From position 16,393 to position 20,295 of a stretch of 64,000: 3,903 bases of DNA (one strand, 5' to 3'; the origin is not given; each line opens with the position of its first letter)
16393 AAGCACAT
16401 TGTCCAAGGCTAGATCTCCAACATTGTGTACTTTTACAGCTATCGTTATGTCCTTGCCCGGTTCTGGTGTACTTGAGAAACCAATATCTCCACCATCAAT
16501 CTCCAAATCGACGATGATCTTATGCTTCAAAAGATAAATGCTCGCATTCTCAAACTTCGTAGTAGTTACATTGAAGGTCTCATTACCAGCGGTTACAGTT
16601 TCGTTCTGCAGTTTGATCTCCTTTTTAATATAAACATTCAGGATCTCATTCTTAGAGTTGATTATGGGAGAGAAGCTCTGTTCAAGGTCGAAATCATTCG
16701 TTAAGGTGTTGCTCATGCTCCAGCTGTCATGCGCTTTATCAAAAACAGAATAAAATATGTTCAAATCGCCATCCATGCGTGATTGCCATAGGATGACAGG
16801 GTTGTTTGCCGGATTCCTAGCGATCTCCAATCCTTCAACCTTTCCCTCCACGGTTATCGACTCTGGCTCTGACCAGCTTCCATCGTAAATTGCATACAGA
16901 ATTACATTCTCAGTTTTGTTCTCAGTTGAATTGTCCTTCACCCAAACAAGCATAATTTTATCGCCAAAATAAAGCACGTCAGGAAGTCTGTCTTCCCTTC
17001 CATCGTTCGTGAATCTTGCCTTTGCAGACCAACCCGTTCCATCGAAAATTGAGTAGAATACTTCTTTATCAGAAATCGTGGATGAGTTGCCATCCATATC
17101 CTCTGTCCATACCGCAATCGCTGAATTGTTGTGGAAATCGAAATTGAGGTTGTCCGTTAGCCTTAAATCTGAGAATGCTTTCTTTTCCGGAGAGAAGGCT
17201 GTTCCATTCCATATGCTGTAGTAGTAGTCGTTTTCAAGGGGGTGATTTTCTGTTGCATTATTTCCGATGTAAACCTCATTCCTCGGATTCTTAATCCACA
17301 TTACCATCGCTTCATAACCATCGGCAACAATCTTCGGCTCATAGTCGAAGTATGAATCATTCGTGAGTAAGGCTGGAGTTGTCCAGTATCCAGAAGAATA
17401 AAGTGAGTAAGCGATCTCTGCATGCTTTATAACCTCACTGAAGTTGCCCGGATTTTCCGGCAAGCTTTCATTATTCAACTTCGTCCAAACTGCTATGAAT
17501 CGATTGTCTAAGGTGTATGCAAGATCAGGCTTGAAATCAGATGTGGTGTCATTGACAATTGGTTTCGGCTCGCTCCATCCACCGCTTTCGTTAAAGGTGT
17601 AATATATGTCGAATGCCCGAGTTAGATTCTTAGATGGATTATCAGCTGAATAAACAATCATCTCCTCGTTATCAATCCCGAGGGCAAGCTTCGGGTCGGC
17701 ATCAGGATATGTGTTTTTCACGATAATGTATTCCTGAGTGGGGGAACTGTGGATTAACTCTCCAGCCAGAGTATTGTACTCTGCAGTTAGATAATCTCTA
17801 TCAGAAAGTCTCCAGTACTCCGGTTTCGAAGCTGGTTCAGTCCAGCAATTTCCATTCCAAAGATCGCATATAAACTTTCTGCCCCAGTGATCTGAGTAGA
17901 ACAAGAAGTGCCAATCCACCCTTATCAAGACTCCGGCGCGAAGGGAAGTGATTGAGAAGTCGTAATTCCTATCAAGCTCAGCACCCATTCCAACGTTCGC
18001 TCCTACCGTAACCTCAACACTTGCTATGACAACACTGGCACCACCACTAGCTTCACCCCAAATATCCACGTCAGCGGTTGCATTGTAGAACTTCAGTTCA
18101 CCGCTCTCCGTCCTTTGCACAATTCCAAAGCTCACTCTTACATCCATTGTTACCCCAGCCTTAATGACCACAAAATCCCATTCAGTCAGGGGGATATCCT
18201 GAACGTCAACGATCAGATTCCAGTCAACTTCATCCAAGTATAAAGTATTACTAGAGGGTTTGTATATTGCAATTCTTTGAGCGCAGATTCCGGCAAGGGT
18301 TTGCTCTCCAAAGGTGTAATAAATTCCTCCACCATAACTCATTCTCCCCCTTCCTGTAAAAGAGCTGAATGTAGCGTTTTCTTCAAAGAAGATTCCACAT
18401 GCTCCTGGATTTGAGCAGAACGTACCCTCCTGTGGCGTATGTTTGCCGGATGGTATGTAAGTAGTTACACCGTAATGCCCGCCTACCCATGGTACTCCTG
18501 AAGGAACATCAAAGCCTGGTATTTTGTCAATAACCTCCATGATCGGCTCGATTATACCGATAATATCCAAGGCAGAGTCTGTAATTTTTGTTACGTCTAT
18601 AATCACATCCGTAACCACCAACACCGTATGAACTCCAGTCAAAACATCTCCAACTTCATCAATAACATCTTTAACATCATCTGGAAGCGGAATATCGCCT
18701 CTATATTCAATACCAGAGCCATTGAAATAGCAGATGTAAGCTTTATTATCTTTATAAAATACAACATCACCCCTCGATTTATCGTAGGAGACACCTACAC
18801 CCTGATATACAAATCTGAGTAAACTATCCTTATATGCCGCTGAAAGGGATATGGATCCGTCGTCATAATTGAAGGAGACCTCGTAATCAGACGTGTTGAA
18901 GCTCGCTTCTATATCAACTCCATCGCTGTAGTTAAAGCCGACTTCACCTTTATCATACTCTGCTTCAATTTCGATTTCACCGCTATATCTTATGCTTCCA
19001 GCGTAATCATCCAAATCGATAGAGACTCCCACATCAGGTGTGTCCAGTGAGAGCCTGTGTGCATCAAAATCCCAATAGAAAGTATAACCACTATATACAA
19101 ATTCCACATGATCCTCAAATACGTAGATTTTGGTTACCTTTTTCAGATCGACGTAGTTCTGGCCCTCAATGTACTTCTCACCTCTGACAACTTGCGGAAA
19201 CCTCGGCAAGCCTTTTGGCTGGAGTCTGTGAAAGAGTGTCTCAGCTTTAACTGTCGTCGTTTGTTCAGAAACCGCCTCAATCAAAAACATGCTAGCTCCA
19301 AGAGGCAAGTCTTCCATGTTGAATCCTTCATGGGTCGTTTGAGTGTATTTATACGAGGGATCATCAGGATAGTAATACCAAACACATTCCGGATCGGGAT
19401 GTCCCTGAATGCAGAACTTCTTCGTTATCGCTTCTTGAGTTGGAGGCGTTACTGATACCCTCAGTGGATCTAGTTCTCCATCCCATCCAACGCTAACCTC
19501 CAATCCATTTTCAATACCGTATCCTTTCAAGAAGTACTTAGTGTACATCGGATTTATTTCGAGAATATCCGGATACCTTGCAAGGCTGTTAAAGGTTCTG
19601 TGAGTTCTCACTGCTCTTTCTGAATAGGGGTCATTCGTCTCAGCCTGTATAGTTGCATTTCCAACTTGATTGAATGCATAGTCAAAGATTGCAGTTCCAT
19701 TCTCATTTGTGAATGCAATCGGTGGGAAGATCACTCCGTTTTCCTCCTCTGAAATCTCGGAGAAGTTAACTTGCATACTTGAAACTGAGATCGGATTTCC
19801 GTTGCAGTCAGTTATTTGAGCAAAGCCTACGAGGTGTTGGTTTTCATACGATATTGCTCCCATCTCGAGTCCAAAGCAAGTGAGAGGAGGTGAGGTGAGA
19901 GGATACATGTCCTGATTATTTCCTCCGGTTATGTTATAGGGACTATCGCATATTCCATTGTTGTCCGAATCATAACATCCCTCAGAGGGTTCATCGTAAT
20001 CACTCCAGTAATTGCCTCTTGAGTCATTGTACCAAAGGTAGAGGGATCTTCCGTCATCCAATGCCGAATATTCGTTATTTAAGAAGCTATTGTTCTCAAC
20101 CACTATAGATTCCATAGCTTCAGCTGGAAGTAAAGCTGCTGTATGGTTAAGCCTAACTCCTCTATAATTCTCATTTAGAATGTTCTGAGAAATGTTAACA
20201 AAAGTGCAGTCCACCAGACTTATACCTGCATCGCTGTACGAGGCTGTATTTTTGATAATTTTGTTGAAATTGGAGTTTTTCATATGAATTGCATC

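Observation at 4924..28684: Candidate system: tandem two-cassette giant surface-protein island (promoter -> giant adhesin-like gene(s) -> DUF488)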

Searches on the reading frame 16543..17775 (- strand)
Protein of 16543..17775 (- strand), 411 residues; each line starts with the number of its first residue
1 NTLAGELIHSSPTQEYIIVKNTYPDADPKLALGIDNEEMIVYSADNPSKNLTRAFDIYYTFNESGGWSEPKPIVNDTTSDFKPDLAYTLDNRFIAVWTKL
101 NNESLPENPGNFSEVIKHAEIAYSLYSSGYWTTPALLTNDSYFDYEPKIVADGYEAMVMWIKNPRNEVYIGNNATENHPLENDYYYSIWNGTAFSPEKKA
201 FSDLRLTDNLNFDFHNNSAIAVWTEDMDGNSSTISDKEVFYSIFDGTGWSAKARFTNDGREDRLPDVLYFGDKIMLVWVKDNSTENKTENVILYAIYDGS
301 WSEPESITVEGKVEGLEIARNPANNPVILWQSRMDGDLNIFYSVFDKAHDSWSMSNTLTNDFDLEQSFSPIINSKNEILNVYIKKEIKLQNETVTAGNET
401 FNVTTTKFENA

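Call 85: predict_structure(alignment_id=A5)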
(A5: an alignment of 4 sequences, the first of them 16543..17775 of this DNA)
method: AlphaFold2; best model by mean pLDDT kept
length: 411 residues; sequences in the alignment: 4
mean_pLDDT: 71.6   pTM: 0.76
mean pLDDT of the five models: 71.6, 71.0, 70.4, 66.6, 60.3
residues with pLDDT >= 90: 66; 70-90: 171; 50-70: 112; < 50: 62
segments of 3 or more residues with pLDDT < 50: 1-9, 108-114, 170-179, 362-369, 380-390, 404-411
pLDDT, mean of each block of 10 residues (from residue 1): 32 60 67 77 69 71 74 76 87 88 51 55 89 83 70 90 60 44 85 88 69 92 78 67 92 80 86 90 74 90 85 81 78 72 78 65 47 51 43 59 44 35
secondary structure, 60 per line:
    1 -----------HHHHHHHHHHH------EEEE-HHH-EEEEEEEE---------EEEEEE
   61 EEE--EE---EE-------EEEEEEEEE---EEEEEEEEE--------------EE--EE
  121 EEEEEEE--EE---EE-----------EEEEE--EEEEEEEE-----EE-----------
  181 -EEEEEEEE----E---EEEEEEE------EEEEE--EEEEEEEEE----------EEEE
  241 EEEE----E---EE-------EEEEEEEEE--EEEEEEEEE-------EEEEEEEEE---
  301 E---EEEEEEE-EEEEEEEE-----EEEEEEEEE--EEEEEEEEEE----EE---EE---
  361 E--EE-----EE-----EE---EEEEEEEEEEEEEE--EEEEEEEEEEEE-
elements in order: H12-22 E29-32 E38-45 E55-63 E80-88 E92-100 E119-127 E148-152 E155-162 E182-189 E198-204 E211-215 E218-226 E237-244 E262-270 E273-281 E289-297 E305-311 E313-320 E326-334 E337-346 E383-396 E399-410

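Call 89: fold_search(model_id=the predicted structure, library=pdb)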
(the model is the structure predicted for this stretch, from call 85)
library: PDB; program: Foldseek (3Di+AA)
matches with E <= 10: 893; with E <= 0.001: 341
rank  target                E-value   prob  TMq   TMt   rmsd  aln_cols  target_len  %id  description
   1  8gn6_A                2.3e-08  1.00  0.44  0.38   7.4       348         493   11  Crystallization of Sialidase from Porphyromonas gingivalis (released 2023-04-19)
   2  4bbw                  4.3e-08  1.00  0.41  0.34   8.2       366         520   12  The crystal structure of Sialidase VPI 5482 (BTSA) from Bacteroides thetaiotaomicron (released 2013-08-14)
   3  3h6j                  5.1e-08  1.00  0.41  0.39  17.8       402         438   12  Crystal structure of a putative neuraminidase from Pseudomonas aeruginosa (released 2009-05-12)
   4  2w38                  5.7e-08  1.00  0.44  0.42  10.5       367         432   13  Crystal structure of the pseudaminidase from Pseudomonas aeruginosa (released 2008-12-23)
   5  8gn6_C                6.2e-08  1.00  0.42  0.36   8.1       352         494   11  Crystallization of Sialidase from Porphyromonas gingivalis (released 2023-04-19)
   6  8t26                  1.1e-07  1.00  0.41  0.35   8.0       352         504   10  Crystal Structure of Porphyromonas gingivalis Sialidase (PG_0352) D219A mutant bound to 3'-Sialyllactose (only Neu5Ac vi (released 2023-10-04)
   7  7esl                  1.4e-07  1.00  0.52  0.51   6.5       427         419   10  Crystal structure of a L-rhamnose-alpha-1,4-D-glucuronate lyase from Fusarium oxysporum 12S, N247A N-glycan free form (released 2021-08-04)
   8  8gn6_B                1.4e-07  1.00  0.43  0.37   7.9       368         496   11  Crystallization of Sialidase from Porphyromonas gingivalis (released 2023-04-19)
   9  6mrv_A                1.5e-07  1.00  0.40  0.33  10.7       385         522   11  Sialidase26 co-crystallized with DANA (released 2019-10-02)
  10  7esk_A                1.6e-07  1.00  0.50  0.50   6.3       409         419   10  Crystal structure of a L-rhamnose-alpha-1,4-D-glucuronate lyase from Fusarium oxysporum 12S, Ligand free form (released 2021-08-04)
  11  8t1y                  1.8e-07  1.00  0.39  0.34  10.4       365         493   12  Crystal Structure of Porphyromonas gingivalis Sialidase (PG_0352) Bound to Neu5Ac2en (DANA) (released 2023-10-04)
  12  7fh8                  1.9e-07  1.00  0.57  0.38   6.0       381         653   11  Friedel-Crafts alkylation enzyme CylK mutant H391A (released 2022-02-16)
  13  4yz3_A                1.9e-07  1.00  0.36  0.25  13.8       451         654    8  Crystal Structure of Streptococcus pneumoniae NanC, in complex with Oseltamivir. (released 2016-04-20)
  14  9dku_A                2.1e-07  1.00  0.41  0.46   7.6       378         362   12  NanH sialidase from C. perfringens in complex with Sialyl LacNAc (released 2025-09-17)
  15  4x4a                  2.2e-07  1.00  0.36  0.32  12.4       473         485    9  Crystal structure of the intramolecular trans-sialidase from Ruminococcus gnavus in complex with 2,7-Anhydro-Neu5Ac (released 2015-07-22)
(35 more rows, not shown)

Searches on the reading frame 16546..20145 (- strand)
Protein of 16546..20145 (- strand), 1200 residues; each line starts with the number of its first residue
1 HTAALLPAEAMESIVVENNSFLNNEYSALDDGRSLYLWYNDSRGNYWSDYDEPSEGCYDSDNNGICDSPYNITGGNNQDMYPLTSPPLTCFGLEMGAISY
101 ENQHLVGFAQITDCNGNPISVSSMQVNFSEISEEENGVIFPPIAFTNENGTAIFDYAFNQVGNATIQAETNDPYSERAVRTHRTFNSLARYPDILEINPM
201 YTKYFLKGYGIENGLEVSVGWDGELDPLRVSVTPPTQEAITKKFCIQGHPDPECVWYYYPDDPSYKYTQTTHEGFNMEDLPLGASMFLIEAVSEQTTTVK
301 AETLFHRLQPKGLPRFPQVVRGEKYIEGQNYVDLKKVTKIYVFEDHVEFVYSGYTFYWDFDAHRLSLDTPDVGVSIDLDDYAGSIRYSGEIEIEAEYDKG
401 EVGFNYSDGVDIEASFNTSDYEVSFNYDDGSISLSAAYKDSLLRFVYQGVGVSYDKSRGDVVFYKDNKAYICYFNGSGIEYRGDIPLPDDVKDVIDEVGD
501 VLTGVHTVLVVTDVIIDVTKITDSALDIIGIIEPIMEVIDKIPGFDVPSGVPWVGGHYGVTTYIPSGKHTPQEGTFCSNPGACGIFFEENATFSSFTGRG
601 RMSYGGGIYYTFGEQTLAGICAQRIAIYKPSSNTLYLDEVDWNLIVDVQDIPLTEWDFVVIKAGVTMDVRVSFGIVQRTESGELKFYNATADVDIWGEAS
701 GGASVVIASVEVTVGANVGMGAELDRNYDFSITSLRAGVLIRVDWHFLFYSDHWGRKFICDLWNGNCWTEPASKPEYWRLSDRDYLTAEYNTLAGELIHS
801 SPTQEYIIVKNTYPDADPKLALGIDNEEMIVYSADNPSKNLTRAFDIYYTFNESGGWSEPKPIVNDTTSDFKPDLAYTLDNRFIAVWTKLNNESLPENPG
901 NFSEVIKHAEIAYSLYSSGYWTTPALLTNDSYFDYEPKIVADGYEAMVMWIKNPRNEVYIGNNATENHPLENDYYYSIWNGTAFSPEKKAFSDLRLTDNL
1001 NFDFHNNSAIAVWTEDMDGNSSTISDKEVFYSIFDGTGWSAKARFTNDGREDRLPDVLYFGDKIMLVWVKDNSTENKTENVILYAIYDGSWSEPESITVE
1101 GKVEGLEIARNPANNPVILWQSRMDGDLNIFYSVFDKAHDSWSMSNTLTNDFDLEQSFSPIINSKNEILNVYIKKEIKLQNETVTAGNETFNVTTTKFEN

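Call 55: search_solved_structures(query=window:16546-20145:-, max_evalue=1)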
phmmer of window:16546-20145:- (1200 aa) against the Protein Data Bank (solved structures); distinct sequences matched with E-value up to 1: 1.
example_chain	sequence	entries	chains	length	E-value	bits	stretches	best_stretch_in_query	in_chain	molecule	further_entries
2kzw_A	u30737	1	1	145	0.0078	17.1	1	38-83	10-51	Uncharacterized protein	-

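Call 74: search_protein_representatives(protein=window:16546-20145:-)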
Query: 1200 residues. Proteins with E-value up to 0.001 (for the whole library): 2406; up to 1e-10: 1030; up to 1e-30: 135. The best 150 are listed.
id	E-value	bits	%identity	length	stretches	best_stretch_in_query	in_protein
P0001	0.0e+00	2809.0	90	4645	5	1-1200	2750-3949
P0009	1.5e-133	463.3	34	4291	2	581-1196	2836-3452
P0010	1.8e-123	429.9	33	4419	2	539-1197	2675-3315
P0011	3.4e-70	253.5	32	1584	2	694-1184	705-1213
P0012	2.0e-65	237.7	28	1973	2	583-1178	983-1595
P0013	4.7e-54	200.0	34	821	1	768-1193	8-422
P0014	5.0e-54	199.9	33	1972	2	797-1192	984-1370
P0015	3.1e-52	194.0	32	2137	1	739-1188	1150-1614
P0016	5.1e-52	193.3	32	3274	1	635-1198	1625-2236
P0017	2.7e-51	190.9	33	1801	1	799-1188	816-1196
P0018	8.7e-50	185.9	30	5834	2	778-1190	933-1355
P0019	2.1e-48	181.3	30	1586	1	763-1178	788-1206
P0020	2.9e-48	180.8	32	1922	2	772-1191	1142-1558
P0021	1.8e-47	178.2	32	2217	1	773-1188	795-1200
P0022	2.0e-45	171.4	31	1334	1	797-1190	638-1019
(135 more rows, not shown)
